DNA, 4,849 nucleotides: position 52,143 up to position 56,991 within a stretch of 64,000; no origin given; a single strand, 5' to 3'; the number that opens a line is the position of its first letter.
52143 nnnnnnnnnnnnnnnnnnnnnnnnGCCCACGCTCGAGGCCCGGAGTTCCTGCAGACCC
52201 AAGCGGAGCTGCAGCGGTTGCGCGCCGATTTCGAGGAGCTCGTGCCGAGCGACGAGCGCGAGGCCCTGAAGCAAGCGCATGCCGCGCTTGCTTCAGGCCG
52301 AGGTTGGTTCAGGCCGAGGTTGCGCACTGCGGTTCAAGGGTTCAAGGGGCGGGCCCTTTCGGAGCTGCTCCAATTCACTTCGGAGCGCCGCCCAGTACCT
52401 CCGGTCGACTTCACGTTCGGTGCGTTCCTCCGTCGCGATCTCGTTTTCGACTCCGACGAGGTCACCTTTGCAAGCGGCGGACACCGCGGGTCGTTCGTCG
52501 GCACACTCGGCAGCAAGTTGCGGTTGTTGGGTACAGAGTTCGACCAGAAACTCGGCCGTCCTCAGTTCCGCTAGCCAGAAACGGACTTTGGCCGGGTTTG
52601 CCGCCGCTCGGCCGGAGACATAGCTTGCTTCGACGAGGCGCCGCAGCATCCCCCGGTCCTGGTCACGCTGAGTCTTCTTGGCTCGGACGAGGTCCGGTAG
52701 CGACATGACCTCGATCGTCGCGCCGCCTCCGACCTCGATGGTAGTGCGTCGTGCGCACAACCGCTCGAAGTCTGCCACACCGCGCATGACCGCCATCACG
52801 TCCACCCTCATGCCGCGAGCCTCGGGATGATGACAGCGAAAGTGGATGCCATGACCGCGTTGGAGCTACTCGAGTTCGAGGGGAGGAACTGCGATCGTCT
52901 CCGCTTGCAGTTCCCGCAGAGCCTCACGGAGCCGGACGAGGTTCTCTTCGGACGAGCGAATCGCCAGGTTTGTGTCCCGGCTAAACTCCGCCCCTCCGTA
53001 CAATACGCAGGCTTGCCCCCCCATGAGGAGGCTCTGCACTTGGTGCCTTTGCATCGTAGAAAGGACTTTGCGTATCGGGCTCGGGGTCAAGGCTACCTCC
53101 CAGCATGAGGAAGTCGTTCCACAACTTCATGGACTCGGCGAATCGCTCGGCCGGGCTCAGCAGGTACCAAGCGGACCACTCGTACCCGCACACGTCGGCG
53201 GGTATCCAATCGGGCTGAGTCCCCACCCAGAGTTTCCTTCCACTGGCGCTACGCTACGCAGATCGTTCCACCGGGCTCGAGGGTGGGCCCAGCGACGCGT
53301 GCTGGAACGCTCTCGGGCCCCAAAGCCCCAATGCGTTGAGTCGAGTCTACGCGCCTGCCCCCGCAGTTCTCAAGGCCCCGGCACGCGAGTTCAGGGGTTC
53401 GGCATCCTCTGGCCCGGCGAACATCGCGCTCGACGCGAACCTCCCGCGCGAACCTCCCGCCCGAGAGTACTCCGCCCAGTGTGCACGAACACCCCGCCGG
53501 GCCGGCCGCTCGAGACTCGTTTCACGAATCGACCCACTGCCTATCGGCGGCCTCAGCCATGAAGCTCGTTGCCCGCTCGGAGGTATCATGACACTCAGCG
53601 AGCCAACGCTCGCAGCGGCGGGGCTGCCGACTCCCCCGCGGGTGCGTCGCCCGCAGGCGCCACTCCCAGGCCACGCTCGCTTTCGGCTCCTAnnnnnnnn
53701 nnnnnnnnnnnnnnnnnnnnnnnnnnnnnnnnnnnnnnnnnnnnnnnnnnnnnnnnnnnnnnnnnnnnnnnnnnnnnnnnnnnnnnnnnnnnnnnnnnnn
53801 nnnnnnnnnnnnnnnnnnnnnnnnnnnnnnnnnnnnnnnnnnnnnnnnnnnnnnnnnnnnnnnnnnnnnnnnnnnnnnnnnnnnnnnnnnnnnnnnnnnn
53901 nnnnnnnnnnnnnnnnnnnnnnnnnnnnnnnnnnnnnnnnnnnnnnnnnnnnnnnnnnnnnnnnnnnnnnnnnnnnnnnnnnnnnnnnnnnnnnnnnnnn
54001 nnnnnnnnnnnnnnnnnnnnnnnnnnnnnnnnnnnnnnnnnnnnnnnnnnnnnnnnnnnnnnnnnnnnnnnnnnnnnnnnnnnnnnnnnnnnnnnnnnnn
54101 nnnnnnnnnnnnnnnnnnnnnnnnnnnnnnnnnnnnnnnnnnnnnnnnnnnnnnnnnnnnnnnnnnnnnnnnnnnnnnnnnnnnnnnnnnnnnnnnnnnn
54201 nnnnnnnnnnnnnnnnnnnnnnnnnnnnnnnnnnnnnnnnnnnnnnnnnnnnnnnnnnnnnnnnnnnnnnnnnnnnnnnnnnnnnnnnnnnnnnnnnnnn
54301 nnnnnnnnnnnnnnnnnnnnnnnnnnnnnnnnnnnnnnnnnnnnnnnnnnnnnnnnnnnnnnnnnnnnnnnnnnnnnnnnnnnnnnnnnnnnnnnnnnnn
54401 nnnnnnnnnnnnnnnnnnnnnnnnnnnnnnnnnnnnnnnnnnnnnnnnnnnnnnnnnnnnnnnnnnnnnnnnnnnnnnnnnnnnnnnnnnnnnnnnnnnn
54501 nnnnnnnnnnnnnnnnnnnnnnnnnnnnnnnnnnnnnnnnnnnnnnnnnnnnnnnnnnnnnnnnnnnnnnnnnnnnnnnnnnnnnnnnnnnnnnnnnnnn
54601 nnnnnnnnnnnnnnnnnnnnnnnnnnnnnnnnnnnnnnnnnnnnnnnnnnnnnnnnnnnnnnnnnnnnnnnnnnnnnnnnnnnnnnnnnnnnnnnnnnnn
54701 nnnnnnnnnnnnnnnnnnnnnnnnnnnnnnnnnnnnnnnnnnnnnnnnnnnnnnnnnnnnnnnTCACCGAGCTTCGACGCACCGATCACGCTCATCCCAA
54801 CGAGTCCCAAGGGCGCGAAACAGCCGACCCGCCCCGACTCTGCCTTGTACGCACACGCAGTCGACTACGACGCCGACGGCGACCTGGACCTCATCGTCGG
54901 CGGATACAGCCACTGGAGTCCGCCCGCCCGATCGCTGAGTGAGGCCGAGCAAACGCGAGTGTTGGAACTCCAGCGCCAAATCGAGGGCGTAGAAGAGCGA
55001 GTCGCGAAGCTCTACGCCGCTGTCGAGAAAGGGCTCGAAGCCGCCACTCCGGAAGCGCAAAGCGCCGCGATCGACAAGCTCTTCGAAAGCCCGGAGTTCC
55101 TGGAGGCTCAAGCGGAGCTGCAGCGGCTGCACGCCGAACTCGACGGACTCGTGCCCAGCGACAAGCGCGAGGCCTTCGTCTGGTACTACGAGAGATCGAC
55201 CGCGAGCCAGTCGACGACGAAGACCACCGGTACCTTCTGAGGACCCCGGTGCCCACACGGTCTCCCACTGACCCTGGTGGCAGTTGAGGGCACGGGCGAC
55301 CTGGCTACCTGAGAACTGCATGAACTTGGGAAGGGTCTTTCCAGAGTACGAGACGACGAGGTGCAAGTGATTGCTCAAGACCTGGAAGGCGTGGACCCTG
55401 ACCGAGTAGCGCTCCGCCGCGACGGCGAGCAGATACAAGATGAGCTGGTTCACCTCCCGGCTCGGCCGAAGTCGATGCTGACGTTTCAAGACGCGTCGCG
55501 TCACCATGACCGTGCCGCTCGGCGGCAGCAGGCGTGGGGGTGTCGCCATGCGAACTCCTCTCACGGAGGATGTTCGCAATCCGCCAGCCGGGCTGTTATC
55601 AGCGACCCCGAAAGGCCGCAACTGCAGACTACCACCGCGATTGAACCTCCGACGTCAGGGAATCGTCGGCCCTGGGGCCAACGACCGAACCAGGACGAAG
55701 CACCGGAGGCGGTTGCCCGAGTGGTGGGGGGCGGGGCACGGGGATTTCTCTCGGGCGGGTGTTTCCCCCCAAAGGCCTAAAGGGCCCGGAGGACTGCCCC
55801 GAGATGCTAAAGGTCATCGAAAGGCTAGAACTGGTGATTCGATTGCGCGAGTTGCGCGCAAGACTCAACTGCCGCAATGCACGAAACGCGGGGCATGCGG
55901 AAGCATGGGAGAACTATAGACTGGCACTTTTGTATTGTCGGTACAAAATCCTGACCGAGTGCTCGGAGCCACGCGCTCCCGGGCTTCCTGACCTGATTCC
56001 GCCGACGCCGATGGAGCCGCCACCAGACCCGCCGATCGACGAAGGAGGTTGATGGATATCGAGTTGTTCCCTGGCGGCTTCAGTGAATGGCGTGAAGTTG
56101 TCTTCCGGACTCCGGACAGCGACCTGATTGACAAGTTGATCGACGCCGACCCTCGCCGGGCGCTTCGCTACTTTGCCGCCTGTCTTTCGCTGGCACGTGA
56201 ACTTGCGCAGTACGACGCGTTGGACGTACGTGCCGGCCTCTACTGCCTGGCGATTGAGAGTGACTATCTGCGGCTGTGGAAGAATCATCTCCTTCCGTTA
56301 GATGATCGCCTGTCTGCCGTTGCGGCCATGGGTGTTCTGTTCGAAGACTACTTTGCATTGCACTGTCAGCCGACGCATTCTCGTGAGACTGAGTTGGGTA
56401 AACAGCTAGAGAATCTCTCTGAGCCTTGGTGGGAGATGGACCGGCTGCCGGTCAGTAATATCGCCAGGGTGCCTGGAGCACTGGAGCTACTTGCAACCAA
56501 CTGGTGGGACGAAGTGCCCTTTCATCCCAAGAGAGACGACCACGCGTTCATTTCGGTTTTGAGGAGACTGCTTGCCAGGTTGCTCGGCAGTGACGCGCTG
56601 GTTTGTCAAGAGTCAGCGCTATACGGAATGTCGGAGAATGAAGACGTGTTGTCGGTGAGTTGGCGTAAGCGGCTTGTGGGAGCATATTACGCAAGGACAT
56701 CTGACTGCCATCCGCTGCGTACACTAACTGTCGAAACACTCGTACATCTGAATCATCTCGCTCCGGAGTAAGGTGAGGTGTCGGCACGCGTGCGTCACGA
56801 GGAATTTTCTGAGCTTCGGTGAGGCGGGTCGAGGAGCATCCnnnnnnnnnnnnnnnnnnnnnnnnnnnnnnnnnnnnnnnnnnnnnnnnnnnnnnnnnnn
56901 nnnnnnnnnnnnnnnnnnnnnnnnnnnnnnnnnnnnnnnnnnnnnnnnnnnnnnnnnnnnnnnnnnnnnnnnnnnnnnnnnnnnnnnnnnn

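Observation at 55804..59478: Lower-GC cargo ORFs sandwiched between IS copies: candidate horizontally acquired cassettes (toxin/immunity-like?)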

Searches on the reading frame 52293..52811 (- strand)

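Call 8: search_protein_families(library=ncbifam, proteins=[window:52293-52811:-], max_evalue=0.1)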
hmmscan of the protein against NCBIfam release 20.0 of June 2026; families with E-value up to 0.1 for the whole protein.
window:52293-52811:- (172 aa): 1 family
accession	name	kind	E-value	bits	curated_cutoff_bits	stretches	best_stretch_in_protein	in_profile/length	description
NF033833.0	rhodan_ChrE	equivalog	0.022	14.7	120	1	64-129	37-102/108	rhodanese family chromate resistance protein ChrE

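Call 9: search_protein_families(library=padloc, proteins=[window:52293-52811:-], max_evalue=0.1)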
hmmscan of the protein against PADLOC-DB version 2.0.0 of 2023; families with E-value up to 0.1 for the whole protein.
window:52293-52811:- (172 aa): 0 families

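Call 87: search_protein_families(library=pfam, proteins=[window:52293-52811:-], max_evalue=0.05)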
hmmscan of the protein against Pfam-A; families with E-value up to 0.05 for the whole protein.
window:52293-52811:- (172 aa): 0 families

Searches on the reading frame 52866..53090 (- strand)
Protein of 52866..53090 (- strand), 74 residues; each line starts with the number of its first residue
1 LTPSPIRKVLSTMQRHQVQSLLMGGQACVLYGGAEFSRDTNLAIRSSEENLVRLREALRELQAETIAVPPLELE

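Call 8: search_protein_families(library=ncbifam, proteins=[window:52866-53090:-], max_evalue=0.1)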
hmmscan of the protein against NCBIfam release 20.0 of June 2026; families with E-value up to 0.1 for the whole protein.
window:52866-53090:- (74 aa): 0 families

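Call 9: search_protein_families(library=padloc, proteins=[window:52866-53090:-], max_evalue=0.1)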
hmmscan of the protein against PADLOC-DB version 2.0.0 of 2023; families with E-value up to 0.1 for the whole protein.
window:52866-53090:- (74 aa): 0 families

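Call 87: search_protein_families(library=pfam, proteins=[window:52866-53090:-], max_evalue=0.05)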
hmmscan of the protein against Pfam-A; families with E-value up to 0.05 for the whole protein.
window:52866-53090:- (74 aa): 1 family
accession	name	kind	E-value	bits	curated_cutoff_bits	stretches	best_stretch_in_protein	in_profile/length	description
PF02185.22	HR1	-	0.049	14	33.1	1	40-65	38-63/67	Hr1 repeat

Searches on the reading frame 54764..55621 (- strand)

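Call 5: search_protein_families(library=pfam, proteins=[window:54764-55621:-], max_evalue=0.1)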
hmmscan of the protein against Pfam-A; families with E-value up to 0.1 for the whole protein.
window:54764-55621:- (285 aa): 1 family
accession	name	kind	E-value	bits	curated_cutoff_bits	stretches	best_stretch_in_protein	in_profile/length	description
PF01797.21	Y1_Tnp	-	0.00075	20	23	1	55-119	22-87/121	Transposase IS200 like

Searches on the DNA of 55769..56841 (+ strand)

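Call 82: search_dna_similar(query=window:55769-56841:+, collection=plasmids, mode=distant, max_rows=10)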
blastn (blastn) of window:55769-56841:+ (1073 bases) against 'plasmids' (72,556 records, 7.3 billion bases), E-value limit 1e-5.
No match.

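Call 84: search_dna_similar(query=window:55769-56841:+, collection=phages, mode=distant, max_rows=10)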
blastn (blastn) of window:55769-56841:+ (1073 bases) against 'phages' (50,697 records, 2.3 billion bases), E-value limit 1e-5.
No match.

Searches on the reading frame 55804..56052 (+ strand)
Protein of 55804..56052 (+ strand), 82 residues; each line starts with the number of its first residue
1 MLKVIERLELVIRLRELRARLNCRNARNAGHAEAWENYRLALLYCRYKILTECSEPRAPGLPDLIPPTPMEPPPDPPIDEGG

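Call 5: search_protein_families(library=pfam, proteins=[window:55804-56052:+], max_evalue=0.1)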
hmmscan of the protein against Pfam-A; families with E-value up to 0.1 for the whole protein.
window:55804-56052:+ (82 aa): 0 families

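Call 8: search_protein_families(library=ncbifam, proteins=[window:55804-56052:+], max_evalue=0.1)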
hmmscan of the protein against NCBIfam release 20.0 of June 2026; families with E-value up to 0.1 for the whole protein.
window:55804-56052:+ (82 aa): 0 families

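Call 9: search_protein_families(library=padloc, proteins=[window:55804-56052:+], max_evalue=0.1)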
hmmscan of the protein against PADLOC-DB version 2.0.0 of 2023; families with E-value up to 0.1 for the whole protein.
window:55804-56052:+ (82 aa): 0 families

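Call 10: search_protein_families(library=phrogs, proteins=[window:55804-56052:+], max_evalue=0.1)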
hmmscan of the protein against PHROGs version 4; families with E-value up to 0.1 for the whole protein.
window:55804-56052:+ (82 aa): 0 families

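Call 30: list_cluster_members(proteins=[window:55804-56052:+, window:55759-56052:+, window:58438-58695:+, window:58686-58940:+, window:57241-58224:-, window:58945-59478:+, P0002])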
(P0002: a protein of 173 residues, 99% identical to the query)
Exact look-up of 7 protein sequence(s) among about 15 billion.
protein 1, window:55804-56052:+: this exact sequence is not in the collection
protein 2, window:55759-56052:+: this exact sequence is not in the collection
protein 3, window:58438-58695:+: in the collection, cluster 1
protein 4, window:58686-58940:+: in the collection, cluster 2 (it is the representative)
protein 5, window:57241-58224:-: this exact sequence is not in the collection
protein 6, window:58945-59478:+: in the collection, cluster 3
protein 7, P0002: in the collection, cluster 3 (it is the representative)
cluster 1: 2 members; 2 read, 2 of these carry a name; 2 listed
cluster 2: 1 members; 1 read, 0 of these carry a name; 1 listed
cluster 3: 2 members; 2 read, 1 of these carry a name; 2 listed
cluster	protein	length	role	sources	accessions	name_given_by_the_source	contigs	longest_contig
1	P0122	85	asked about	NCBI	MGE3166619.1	MAG: hypothetical protein AB7O52_17090 [Planctomycetota bacterium]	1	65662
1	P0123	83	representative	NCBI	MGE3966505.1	MAG: hypothetical protein AB7I09_20585 [Planctomycetota bacterium]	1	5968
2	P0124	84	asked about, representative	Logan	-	-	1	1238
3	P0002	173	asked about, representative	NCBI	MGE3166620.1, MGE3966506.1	MAG: hypothetical protein AB7O52_17095 [Planctomycetota bacterium]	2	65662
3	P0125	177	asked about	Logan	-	-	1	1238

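Call 31: find_encoding_contigs(protein=P0123, flank=10000)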
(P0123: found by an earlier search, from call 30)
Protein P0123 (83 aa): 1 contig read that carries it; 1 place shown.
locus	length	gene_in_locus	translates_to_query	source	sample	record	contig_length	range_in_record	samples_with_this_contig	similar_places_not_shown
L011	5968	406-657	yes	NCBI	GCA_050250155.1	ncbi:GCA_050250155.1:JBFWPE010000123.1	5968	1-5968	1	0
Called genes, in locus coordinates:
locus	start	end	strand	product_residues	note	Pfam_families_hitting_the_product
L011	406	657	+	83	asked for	-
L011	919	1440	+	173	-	-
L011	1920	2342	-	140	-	-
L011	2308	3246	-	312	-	-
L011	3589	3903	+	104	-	PF13560:HTH_31, PF01381:HTH_3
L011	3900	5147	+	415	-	PF07804:HipA_C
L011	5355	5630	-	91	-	-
